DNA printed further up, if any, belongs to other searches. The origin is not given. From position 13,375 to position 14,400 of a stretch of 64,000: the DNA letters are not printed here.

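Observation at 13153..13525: tRNA genes embedded in a conserved leader-tRNA-trailer cassette with an enclosing long-range stem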

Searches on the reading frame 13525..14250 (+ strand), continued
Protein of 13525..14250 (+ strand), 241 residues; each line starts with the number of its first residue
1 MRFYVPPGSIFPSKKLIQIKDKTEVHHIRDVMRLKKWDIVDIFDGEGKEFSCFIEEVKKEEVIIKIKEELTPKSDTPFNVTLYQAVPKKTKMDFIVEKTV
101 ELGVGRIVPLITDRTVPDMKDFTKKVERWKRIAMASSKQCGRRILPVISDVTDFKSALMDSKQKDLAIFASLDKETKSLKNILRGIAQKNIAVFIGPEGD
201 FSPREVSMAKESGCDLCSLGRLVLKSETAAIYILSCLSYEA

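Call 56: find_encoding_contigs(protein=P0010, flank=10000, max_places=1)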
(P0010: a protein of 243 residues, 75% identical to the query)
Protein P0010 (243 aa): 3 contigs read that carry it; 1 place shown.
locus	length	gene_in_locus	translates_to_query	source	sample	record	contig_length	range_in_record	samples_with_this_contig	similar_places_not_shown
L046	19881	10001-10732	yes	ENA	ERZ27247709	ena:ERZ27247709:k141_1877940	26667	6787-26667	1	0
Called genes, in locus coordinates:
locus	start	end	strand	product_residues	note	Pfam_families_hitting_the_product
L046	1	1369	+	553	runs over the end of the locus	PF11104:PilM_2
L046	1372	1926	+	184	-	PF04350:PilO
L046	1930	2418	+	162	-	-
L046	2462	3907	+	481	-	PF07660:STN, PF03958:Secretin_N, PF00263:Secretin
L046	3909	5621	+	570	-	PF05157:MshEN, PF00437:T2SSE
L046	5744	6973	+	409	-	PF28597:T2SSF_N, PF00482:T2SSF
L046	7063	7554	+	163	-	PF07963:N_methyl, PF16732:ComP_DUS (weak)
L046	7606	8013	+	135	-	PF07963:N_methyl (weak), PF16732:ComP_DUS (weak)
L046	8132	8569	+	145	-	-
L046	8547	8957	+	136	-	-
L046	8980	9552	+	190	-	-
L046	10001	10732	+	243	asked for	PF20260:PUA_4, PF04452:Methyltrans_RNA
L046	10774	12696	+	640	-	PF09852:DUF2079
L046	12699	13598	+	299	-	PF02353:CMAS (weak), PF13489:Methyltransf_23, PF07021:MetW, PF13649:Methyltransf_25, PF13847:Methyltransf_31, PF08241:Methyltransf_11, PF08242:Methyltransf_12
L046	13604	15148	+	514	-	PF13231:PMT_2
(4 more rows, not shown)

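Call 57: find_encoding_contigs(protein=P0009, flank=5000, max_places=1)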
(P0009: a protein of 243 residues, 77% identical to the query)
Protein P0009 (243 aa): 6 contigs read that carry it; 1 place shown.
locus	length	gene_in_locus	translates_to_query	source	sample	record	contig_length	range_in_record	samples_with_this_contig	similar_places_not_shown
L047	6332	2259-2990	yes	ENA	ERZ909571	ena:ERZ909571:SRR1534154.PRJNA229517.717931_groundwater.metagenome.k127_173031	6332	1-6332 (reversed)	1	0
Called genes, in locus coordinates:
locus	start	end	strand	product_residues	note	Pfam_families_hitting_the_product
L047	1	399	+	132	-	?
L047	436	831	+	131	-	-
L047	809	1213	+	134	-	PF07963:N_methyl (weak)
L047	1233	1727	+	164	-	-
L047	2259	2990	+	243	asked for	PF20260:PUA_4, PF04452:Methyltrans_RNA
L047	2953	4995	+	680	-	PF25063:ARM_TT21_C (faint), PF13176:TPR_7 (faint), PF13374:TPR_10 (faint), PF13414:TPR_11 (faint), PF12895:ANAPC3 (weak), PF00515:TPR_1 (weak), PF13181:TPR_8 (weak), PF07719:TPR_2 (weak), +6 more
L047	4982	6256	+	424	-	PF00919:UPF0004, PF04055:Radical_SAM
